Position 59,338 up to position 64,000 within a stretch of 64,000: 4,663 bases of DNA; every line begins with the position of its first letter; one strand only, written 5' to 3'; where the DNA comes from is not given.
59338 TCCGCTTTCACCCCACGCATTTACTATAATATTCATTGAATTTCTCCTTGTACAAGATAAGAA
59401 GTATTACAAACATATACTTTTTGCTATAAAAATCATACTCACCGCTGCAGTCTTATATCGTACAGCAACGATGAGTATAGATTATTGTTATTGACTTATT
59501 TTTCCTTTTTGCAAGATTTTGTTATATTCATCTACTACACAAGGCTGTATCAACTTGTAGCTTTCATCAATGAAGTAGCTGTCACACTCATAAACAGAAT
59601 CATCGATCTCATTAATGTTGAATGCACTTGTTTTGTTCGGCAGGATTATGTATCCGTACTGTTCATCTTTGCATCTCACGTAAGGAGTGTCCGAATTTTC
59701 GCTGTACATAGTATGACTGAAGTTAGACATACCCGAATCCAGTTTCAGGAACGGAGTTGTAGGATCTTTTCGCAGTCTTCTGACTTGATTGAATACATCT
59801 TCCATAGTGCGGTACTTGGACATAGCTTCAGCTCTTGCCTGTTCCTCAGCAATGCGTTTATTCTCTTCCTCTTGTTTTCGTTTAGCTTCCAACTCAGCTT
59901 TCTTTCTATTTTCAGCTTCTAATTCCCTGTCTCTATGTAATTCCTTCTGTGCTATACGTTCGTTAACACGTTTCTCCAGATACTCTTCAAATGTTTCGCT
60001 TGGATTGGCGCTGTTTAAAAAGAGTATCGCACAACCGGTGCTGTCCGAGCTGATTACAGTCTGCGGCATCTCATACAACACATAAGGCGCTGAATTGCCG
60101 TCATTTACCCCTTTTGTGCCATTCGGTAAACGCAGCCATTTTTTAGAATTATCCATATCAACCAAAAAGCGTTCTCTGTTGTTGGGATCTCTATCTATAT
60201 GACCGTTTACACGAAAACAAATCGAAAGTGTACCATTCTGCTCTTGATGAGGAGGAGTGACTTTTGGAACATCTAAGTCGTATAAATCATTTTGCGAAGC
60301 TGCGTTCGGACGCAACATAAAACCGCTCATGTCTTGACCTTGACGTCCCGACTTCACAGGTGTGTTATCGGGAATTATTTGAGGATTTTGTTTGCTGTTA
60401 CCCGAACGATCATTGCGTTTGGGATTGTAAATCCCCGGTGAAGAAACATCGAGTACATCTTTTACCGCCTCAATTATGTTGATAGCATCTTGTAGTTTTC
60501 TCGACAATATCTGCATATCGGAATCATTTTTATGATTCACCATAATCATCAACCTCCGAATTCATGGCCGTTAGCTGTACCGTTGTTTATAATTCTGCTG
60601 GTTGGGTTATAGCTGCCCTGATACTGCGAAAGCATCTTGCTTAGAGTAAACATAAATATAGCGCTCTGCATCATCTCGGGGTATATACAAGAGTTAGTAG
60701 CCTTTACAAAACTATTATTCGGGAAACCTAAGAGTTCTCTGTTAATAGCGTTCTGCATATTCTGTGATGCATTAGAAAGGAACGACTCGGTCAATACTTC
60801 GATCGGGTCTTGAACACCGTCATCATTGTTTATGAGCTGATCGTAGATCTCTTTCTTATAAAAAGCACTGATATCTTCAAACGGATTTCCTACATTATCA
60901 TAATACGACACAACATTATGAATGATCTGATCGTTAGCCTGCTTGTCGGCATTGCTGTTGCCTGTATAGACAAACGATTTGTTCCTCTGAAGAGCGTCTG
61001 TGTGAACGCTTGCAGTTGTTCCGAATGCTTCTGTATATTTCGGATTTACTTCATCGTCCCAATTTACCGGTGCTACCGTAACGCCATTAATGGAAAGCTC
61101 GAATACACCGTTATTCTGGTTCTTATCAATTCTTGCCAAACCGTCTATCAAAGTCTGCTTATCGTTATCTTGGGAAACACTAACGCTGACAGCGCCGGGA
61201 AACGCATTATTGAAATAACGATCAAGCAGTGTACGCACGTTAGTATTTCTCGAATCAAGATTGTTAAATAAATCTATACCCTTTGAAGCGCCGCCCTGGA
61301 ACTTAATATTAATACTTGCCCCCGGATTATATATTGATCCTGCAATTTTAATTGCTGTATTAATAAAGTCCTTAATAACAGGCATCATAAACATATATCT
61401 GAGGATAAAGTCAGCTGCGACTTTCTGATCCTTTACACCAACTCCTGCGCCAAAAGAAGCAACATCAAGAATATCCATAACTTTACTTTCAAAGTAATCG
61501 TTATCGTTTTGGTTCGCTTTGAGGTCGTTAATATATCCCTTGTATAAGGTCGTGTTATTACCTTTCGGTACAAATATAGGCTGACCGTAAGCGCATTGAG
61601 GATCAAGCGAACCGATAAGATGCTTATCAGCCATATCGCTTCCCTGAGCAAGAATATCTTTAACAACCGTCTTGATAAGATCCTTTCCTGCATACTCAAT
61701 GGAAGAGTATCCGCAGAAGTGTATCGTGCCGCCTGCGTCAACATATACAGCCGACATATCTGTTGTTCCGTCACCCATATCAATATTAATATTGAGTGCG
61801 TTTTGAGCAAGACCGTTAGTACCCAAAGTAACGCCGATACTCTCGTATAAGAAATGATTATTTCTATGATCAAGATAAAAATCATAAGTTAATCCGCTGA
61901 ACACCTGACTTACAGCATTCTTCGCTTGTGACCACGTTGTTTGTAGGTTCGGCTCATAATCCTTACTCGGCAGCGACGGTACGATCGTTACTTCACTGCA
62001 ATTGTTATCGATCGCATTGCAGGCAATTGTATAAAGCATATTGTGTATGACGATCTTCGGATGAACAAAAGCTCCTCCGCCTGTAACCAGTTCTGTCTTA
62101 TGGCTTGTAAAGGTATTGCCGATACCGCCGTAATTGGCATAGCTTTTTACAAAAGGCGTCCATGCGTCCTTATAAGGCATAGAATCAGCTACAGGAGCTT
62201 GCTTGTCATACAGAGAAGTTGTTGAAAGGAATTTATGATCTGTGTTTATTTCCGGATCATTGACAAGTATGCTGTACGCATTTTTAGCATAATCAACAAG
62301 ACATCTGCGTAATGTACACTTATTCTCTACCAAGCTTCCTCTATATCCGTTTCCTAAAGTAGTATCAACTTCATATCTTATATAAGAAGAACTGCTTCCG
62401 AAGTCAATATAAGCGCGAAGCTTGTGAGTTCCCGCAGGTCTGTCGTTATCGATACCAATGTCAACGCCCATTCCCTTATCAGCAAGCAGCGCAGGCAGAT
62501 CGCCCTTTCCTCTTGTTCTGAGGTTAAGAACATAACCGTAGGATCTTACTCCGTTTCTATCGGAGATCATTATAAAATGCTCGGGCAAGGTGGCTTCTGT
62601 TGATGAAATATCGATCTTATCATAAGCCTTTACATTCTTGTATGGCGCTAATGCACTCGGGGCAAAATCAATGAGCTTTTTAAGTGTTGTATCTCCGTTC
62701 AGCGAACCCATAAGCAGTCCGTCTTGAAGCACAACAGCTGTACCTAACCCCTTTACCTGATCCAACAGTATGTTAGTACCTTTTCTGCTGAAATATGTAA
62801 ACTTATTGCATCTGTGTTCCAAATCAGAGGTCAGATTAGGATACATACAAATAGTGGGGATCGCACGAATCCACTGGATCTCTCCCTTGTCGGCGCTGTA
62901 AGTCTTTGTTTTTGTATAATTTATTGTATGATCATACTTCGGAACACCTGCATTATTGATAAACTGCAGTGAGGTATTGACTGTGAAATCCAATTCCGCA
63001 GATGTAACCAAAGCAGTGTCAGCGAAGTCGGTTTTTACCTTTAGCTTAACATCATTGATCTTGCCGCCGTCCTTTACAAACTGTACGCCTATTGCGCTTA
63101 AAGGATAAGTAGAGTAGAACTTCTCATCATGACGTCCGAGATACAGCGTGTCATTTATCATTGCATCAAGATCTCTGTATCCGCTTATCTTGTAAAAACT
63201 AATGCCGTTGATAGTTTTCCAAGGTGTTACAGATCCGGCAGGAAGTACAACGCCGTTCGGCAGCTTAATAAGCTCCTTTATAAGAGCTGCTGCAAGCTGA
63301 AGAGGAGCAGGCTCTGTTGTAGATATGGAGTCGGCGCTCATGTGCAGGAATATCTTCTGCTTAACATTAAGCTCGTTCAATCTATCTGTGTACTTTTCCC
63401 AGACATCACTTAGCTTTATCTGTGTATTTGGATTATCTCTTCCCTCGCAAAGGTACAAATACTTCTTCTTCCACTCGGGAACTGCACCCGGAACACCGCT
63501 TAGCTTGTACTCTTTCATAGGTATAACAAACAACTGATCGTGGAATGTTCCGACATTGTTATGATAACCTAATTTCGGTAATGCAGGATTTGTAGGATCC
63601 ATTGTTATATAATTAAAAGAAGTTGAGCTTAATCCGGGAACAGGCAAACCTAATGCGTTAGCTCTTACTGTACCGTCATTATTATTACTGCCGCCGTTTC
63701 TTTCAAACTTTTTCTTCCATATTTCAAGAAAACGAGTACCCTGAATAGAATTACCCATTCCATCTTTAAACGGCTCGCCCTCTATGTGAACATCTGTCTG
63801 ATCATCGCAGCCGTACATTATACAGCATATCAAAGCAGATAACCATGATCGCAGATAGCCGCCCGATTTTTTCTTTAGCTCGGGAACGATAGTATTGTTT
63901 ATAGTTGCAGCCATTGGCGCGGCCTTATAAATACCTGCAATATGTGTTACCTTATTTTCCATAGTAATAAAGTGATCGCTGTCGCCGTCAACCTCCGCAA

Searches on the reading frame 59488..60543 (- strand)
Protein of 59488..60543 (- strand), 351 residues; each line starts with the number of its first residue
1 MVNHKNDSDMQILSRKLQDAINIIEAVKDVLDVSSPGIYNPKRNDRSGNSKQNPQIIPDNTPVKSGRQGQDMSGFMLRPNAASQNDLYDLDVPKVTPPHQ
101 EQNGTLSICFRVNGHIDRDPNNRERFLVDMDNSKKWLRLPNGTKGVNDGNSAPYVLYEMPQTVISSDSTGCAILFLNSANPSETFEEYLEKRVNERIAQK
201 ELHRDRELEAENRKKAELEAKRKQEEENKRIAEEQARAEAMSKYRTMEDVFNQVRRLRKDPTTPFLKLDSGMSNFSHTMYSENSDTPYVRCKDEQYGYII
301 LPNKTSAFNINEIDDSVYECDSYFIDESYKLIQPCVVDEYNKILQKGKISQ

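Call 72: find_encoding_contigs(protein=window:59488-60543:-, flank=10000, max_places=3)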
Protein window:59488-60543:- (351 aa): 16 contigs read that carry it; 3 places shown.
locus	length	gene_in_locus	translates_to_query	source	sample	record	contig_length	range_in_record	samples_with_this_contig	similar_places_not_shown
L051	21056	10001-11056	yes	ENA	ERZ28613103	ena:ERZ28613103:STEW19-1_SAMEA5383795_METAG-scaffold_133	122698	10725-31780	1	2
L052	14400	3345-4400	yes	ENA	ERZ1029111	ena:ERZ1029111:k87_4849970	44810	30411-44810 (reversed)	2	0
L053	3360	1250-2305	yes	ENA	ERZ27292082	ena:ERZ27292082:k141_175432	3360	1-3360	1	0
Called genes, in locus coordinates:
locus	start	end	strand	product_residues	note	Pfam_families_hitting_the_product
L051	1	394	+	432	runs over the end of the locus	-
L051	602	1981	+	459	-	PF01841:Transglut_core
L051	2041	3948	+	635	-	-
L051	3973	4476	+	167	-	-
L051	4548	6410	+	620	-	-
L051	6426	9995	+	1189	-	-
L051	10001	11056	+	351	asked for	-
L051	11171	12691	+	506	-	-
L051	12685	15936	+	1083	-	-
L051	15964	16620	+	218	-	-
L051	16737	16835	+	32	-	-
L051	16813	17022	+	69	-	-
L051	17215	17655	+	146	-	PF01047:MarR (weak), PF12802:MarR_2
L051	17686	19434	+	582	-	PF00664:ABC_membrane, PF00005:ABC_tran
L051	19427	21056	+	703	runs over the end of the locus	PF00664:ABC_membrane, PF00005:ABC_tran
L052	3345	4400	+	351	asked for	-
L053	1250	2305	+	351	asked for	-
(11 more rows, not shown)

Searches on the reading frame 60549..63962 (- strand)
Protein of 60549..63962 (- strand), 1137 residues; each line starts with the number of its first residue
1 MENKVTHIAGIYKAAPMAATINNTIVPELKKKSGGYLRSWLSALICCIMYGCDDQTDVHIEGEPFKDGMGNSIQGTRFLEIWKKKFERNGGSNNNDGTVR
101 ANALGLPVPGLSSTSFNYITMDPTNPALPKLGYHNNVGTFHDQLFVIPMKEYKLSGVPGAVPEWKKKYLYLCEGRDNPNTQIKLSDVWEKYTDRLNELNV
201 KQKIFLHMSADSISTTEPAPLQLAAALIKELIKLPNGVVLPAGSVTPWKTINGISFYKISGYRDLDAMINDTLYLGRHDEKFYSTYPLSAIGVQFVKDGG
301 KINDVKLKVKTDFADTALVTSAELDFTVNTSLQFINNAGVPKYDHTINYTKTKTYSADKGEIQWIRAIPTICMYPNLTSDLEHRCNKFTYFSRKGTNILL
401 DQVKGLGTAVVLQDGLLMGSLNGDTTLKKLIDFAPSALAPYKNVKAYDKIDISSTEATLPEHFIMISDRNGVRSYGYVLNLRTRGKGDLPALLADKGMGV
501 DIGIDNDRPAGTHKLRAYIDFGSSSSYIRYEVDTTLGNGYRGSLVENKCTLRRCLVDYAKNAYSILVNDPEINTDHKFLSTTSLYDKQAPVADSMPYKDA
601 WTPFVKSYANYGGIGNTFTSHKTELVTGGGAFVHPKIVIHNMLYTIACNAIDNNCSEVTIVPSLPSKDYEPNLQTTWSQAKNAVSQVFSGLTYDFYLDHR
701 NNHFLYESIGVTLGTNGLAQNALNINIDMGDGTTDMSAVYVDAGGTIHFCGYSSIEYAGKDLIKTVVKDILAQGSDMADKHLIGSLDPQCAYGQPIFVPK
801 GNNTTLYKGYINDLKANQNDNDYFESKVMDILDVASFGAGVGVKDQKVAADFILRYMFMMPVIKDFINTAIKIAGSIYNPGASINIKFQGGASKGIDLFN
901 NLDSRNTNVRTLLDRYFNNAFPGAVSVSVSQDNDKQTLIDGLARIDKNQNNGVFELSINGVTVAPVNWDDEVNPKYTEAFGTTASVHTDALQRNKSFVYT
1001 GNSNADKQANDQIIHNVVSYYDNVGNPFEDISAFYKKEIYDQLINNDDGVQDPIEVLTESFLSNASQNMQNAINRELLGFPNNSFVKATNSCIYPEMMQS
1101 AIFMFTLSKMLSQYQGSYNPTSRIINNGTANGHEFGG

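Call 66: find_encoding_contigs(protein=window:60549-63962:-, flank=10000, max_places=3)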
Protein window:60549-63962:- (1137 aa): no gene with exactly this product is on record in the collection.
